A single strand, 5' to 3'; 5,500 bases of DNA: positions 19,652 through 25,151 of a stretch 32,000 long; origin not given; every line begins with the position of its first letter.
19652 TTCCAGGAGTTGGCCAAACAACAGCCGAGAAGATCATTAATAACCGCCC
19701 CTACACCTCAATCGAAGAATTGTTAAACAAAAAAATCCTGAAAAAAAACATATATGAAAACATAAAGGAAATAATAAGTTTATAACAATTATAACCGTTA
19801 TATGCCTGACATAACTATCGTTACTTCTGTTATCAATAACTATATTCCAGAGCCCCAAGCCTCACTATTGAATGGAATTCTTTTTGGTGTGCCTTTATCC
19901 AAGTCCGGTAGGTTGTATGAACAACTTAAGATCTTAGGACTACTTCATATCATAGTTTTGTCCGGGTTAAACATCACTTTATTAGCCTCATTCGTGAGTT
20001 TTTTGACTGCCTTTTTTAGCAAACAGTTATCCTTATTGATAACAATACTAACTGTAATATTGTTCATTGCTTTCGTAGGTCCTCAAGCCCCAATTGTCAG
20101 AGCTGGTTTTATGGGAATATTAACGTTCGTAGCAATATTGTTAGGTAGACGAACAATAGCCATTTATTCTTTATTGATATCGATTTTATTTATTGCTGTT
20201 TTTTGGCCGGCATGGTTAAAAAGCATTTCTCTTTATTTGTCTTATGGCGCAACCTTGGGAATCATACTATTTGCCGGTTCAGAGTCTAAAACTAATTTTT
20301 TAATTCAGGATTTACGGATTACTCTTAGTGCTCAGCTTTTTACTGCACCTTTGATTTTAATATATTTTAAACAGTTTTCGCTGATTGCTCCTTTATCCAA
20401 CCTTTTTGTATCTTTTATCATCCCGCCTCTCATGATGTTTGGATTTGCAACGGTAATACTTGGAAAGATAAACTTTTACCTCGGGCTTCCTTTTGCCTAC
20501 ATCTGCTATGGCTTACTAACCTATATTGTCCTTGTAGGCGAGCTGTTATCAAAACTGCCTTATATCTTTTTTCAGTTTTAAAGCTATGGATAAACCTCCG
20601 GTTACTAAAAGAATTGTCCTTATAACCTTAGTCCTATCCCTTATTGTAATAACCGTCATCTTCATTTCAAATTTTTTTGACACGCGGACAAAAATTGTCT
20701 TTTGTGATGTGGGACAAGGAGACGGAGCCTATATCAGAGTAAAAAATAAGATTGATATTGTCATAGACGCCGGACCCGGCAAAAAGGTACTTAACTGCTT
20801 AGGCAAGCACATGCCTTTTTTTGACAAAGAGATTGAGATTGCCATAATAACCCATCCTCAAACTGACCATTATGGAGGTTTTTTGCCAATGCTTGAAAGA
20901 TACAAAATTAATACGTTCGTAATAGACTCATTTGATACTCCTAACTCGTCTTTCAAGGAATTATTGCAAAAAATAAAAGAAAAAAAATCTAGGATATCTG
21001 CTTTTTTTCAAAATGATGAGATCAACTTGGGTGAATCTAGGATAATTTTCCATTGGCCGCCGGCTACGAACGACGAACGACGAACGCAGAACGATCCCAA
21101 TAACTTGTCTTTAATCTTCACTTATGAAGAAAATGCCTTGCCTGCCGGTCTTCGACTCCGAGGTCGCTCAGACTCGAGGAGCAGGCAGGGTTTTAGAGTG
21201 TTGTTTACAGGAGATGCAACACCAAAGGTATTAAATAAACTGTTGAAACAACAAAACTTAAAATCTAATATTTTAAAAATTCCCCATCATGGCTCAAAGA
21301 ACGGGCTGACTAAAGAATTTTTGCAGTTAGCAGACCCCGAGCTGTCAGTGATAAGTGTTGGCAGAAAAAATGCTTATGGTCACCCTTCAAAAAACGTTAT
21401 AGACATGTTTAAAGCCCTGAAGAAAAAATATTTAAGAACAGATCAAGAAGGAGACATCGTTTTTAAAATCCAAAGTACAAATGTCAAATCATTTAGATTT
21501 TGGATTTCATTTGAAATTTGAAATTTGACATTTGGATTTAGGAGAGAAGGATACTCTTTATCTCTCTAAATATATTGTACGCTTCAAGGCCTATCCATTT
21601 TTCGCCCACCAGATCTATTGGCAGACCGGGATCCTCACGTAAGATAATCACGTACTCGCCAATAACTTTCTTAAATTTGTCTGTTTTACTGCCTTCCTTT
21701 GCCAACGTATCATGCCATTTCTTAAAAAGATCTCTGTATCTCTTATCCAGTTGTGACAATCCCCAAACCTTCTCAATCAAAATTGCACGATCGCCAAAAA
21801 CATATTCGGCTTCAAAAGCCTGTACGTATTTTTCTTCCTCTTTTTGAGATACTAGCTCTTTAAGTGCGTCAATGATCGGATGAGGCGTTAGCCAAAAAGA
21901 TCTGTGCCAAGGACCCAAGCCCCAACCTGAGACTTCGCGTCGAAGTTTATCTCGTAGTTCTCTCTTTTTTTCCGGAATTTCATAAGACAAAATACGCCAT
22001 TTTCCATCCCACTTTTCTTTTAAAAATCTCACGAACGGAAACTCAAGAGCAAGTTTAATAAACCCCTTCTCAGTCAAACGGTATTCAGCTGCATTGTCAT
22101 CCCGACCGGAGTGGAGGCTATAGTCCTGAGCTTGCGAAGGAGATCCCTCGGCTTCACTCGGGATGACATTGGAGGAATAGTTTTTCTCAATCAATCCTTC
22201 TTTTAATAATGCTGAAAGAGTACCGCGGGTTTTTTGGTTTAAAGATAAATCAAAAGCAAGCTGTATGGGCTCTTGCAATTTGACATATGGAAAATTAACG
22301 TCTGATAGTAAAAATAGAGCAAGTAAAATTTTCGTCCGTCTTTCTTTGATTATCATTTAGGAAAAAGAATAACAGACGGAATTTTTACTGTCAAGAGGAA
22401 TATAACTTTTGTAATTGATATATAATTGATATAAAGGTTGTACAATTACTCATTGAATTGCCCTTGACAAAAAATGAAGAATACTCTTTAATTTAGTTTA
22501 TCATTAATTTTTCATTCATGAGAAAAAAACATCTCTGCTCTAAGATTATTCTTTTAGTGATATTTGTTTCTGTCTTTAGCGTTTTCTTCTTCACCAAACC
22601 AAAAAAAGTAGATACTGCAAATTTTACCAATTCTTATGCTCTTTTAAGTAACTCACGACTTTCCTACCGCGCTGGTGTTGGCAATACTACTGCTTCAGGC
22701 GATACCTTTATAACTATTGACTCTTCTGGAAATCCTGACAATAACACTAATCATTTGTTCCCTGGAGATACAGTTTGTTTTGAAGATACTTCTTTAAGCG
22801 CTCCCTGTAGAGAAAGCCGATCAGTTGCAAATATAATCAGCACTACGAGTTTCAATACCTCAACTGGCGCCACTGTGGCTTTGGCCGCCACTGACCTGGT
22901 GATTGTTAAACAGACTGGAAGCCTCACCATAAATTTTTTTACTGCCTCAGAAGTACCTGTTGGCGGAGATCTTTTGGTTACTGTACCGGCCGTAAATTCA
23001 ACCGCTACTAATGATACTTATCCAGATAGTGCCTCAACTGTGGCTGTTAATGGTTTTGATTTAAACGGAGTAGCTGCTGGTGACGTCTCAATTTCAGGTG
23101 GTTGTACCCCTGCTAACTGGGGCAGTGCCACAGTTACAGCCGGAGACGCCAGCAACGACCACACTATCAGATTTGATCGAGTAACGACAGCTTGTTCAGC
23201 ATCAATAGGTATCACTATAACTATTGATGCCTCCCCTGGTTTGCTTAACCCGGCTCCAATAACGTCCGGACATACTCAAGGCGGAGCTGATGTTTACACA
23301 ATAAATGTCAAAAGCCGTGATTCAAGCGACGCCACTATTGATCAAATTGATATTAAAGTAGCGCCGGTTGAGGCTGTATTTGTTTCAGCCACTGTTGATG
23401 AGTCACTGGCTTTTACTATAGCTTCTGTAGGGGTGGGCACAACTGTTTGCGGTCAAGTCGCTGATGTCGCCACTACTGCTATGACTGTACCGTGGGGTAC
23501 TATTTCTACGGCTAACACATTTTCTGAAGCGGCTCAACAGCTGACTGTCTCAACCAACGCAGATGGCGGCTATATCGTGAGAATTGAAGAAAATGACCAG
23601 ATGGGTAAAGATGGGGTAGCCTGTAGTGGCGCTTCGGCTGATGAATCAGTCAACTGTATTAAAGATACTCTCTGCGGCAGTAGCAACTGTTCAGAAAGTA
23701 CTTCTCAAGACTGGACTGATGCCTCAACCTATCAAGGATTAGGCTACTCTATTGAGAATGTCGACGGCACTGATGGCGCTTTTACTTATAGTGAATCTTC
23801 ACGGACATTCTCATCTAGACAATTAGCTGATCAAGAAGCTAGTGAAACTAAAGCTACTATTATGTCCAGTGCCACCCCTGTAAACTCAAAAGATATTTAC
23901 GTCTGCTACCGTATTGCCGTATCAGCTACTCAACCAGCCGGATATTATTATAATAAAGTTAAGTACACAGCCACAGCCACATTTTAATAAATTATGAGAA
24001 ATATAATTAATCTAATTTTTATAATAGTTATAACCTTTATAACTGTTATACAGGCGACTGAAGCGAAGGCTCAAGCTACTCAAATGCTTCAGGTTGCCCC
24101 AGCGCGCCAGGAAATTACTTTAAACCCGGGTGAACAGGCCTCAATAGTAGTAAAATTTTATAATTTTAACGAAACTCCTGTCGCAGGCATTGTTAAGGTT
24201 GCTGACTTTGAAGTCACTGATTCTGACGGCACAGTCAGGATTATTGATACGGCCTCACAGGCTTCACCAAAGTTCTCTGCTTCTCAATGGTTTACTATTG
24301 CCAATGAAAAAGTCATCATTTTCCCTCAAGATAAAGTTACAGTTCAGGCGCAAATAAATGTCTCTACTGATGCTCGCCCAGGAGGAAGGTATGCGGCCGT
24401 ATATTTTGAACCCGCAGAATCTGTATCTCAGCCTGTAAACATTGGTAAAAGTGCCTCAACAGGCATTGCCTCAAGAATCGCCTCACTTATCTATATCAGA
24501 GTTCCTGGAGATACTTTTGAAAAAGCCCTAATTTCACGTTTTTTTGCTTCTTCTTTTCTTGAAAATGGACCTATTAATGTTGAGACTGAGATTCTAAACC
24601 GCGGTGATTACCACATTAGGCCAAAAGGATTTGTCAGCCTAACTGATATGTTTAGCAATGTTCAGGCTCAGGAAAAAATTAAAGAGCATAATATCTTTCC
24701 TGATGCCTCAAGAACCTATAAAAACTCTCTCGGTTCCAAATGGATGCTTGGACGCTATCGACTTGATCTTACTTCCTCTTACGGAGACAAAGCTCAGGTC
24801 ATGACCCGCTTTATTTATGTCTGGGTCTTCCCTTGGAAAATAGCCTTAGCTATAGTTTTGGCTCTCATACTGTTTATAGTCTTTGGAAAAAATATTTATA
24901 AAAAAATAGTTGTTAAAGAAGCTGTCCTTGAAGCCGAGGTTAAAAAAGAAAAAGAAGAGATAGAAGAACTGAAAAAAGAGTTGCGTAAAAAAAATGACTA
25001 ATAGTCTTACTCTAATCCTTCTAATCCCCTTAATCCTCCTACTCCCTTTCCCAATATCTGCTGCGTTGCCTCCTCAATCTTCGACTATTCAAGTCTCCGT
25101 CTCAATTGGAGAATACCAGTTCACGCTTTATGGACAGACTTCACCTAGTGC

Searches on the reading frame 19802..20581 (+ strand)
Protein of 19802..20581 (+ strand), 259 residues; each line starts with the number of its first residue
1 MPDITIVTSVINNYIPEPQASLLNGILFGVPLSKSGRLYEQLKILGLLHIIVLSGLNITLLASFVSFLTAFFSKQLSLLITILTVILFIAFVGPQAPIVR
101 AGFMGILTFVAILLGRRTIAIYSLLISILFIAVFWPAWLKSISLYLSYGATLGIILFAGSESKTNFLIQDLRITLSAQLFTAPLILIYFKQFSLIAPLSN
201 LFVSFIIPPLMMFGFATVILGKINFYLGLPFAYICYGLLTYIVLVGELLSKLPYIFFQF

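Call 51: search_protein_families(library=pfam, proteins=[window:19802-20581:+], max_evalue=0.001)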
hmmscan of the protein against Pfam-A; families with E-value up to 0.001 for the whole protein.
window:19802-20581:+ (259 aa): 1 family
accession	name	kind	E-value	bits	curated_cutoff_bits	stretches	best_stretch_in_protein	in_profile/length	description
PF03772.21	Competence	-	5.6e-35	121.4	23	1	37-255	12-241/270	Competence protein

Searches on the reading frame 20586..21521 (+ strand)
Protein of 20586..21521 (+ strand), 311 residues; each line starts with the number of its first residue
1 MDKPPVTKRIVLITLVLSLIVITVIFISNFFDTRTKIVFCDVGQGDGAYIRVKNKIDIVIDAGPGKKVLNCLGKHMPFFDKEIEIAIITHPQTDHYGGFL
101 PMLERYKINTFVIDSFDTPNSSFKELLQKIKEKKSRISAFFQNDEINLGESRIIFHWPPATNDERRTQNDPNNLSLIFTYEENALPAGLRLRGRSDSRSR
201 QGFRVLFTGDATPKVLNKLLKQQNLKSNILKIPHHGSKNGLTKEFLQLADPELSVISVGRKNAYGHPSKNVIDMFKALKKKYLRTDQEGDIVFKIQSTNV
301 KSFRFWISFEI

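Call 51: search_protein_families(library=pfam, proteins=[window:20586-21521:+], max_evalue=0.001)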
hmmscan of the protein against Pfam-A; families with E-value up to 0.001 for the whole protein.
window:20586-21521:+ (311 aa): 2 families
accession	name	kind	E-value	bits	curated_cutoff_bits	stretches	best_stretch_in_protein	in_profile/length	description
PF00753.33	Lactamase_B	-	6e-08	33.3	22.7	1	78-259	39-195/196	Metallo-beta-lactamase superfamily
PF12706.13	Lactamase_B_2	-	0.00054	20.1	27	1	58-179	3-131/200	Beta-lactamase superfamily domain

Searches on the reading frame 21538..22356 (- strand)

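Call 51: search_protein_families(library=pfam, proteins=[window:21538-22356:-], max_evalue=0.001)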
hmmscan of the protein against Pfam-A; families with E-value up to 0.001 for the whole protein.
window:21538-22356:- (272 aa): 2 families
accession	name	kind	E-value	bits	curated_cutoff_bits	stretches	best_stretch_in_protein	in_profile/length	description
PF20803.2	PaaX_M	-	5.3e-22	78.1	24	1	114-186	2-74/83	PaaX protein central Cas2-like domain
PF08223.16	PaaX_C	-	3.3e-07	31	22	1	198-269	1-80/91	PaaX-like protein C-terminal domain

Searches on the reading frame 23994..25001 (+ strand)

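Call 51: search_protein_families(library=pfam, proteins=[window:23994-25001:+], max_evalue=0.001)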
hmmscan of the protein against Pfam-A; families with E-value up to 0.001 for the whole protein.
window:23994-25001:+ (335 aa): 1 family
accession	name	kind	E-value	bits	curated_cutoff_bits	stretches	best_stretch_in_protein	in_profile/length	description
PF06030.18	WxLIP_PGBD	-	0.00016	22.2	27.3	1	41-139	21-120/121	WxL Interacting Protein, peptidoglycan binding domain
